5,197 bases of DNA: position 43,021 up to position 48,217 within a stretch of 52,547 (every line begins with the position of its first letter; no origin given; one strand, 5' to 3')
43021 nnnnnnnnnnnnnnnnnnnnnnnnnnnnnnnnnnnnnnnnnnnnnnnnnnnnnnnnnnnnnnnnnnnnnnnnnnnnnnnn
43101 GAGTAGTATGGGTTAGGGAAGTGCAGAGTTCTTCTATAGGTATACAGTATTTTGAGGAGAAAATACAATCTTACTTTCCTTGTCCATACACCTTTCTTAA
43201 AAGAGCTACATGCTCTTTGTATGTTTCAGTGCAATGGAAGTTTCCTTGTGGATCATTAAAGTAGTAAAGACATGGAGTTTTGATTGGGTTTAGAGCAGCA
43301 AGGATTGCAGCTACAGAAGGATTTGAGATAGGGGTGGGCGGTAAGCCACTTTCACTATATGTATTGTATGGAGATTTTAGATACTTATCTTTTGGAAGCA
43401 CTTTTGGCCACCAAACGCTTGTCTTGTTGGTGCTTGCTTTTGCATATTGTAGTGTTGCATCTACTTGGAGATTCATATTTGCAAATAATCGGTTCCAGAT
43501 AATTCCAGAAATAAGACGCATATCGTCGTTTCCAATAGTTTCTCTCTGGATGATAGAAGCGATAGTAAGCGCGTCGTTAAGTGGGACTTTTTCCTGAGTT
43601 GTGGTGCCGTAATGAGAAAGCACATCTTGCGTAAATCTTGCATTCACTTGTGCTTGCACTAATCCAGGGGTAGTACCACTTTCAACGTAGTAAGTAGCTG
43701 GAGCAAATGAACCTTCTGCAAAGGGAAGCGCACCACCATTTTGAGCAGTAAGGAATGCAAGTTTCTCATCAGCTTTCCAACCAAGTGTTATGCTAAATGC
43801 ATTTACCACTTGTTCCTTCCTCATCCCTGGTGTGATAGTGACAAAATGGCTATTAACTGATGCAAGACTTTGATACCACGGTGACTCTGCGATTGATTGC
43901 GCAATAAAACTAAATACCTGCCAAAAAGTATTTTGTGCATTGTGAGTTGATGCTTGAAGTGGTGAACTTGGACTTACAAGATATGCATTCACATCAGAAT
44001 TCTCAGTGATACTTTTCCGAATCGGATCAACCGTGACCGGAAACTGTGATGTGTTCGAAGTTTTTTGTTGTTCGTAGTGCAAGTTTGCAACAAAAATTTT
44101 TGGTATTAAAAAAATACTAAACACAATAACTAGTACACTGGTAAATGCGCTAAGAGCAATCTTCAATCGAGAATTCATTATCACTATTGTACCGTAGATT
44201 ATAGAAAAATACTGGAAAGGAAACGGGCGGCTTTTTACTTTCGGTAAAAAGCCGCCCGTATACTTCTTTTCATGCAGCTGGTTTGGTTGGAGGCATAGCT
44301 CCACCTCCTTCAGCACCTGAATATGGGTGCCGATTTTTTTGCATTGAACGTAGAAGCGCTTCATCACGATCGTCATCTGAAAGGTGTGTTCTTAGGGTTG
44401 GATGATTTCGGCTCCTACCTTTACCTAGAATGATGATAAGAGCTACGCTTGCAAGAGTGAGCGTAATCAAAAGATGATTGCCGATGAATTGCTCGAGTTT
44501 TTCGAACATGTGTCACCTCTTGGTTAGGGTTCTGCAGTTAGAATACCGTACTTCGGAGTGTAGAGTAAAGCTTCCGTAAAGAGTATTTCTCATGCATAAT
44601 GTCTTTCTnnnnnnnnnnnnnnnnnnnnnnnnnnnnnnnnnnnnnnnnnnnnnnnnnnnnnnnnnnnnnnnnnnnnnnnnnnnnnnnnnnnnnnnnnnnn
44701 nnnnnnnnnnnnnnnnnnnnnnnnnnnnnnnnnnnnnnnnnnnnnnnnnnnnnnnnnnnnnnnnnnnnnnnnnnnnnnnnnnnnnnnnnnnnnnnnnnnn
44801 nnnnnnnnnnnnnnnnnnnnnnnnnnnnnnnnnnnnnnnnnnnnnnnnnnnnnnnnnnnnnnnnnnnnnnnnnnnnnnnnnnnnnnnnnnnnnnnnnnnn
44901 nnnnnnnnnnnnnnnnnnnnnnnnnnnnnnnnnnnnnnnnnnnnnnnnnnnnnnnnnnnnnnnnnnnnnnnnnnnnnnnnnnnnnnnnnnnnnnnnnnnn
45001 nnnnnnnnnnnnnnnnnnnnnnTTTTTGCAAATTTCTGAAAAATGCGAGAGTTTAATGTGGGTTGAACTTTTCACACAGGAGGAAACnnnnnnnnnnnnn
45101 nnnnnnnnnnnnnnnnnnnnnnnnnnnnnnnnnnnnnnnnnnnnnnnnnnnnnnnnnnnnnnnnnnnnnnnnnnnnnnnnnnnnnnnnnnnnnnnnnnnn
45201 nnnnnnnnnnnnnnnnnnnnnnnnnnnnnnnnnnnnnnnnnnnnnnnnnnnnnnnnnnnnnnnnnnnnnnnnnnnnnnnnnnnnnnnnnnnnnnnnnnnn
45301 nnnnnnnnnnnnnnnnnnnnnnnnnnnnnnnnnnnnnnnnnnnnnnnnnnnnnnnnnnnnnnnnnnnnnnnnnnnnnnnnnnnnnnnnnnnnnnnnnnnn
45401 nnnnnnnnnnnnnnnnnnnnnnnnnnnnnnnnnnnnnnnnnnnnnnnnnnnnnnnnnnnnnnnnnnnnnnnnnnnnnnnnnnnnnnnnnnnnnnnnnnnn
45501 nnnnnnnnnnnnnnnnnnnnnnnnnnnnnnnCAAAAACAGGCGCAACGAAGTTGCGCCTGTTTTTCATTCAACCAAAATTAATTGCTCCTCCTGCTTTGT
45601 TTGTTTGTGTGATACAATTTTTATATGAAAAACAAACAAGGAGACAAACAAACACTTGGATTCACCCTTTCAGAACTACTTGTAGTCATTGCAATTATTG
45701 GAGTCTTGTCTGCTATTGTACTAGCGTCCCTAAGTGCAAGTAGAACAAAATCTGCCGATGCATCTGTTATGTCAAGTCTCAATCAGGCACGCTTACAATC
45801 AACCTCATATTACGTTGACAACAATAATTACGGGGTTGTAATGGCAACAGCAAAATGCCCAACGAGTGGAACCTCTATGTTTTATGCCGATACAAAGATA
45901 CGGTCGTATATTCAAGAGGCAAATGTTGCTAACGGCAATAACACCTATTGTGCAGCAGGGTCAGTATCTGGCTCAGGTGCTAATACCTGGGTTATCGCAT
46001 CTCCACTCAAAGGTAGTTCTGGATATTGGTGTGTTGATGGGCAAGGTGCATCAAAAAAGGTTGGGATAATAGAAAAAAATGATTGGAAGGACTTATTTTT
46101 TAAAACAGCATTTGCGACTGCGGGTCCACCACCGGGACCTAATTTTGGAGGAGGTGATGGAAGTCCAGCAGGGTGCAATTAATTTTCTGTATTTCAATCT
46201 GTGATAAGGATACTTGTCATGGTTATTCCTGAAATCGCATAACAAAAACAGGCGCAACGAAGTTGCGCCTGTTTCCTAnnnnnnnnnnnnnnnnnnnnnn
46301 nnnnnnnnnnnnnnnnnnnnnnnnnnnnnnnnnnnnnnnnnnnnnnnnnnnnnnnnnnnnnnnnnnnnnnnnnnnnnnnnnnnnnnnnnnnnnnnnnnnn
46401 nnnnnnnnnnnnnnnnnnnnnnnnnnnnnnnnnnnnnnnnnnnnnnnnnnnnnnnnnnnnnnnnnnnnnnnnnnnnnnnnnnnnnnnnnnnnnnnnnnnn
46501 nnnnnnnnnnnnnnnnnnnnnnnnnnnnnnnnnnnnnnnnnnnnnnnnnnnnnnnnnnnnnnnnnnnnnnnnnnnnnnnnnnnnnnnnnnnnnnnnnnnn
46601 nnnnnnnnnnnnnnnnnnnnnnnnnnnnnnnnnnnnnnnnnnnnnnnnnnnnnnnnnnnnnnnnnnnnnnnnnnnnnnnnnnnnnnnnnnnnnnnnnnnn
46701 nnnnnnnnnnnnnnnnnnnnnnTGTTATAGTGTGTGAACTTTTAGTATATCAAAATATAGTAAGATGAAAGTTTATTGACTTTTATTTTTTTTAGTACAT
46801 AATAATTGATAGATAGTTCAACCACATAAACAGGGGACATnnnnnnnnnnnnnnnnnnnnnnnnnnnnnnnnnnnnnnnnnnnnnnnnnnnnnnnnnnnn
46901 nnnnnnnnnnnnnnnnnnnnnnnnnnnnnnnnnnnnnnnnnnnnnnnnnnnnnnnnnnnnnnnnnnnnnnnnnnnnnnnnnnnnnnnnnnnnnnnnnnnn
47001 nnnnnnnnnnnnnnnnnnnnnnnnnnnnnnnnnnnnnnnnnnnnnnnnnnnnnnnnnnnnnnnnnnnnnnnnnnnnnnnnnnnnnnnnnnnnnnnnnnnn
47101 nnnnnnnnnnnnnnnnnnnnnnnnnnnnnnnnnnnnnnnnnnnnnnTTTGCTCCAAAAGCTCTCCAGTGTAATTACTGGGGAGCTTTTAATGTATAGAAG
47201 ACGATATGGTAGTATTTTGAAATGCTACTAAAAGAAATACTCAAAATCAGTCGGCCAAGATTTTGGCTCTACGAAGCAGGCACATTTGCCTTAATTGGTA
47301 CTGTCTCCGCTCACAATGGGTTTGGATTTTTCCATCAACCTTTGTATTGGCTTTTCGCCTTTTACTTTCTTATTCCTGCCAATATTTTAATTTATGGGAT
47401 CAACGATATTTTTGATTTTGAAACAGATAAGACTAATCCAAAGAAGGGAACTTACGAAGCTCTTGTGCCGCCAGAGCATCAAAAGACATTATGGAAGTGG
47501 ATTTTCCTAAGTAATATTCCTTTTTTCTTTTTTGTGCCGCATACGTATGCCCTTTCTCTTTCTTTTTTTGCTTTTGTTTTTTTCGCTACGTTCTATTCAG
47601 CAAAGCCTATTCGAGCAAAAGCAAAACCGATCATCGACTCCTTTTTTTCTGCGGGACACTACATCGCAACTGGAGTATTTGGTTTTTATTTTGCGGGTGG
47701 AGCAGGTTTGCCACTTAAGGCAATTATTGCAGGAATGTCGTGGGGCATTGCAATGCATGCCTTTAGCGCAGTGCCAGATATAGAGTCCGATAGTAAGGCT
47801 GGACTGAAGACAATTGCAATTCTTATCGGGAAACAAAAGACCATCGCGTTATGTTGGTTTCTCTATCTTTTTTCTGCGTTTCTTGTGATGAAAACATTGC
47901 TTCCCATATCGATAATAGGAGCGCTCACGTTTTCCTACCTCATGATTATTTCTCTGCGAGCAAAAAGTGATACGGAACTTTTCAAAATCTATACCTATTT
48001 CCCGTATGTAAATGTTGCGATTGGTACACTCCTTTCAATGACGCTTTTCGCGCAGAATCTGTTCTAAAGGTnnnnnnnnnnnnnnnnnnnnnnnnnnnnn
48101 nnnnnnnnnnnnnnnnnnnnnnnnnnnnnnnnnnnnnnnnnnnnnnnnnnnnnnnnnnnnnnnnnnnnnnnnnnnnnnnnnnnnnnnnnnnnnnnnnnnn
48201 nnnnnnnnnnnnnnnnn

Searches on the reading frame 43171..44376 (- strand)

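Call 8: search_protein_families(library=pfam, proteins=[window:43171-44376:-], max_evalue=0.001)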
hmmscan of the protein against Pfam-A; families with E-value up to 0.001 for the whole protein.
window:43171-44376:- (401 aa): 1 family
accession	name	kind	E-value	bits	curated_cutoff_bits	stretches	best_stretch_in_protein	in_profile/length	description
PF02618.21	YceG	-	1.3e-49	169.6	32.4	1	170-393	60-273/275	YceG-like family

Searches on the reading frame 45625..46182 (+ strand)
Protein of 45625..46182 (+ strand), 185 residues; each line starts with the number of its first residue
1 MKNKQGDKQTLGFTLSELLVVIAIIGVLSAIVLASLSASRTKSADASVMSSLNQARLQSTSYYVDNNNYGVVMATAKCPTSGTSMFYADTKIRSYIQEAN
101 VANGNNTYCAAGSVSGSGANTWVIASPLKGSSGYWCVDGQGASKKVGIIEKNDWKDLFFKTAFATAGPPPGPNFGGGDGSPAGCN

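Call 8: search_protein_families(library=pfam, proteins=[window:45625-46182:+], max_evalue=0.001)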
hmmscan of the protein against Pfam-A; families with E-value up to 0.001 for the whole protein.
window:45625-46182:+ (185 aa): 1 family
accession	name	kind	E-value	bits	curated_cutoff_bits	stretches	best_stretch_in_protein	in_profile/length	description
PF07963.17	N_methyl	-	1.9e-06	27.6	21.2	1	12-33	6-27/27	Prokaryotic N-terminal methylation motif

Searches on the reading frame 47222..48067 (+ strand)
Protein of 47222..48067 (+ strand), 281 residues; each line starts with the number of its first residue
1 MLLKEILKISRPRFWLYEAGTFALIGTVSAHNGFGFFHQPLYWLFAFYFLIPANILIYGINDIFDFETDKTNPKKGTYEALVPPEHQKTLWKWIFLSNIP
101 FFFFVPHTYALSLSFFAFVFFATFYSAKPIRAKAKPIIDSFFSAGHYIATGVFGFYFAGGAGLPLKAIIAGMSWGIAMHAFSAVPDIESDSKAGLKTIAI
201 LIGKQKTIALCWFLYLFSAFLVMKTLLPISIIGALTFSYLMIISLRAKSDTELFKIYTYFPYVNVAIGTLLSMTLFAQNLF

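Call 8: search_protein_families(library=pfam, proteins=[window:47222-48067:+], max_evalue=0.001)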
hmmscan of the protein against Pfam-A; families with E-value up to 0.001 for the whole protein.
window:47222-48067:+ (281 aa): 1 family
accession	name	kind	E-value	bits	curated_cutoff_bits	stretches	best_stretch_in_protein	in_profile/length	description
PF01040.23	UbiA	-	3.3e-20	72.9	34.2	1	23-245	5-229/250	UbiA prenyltransferase family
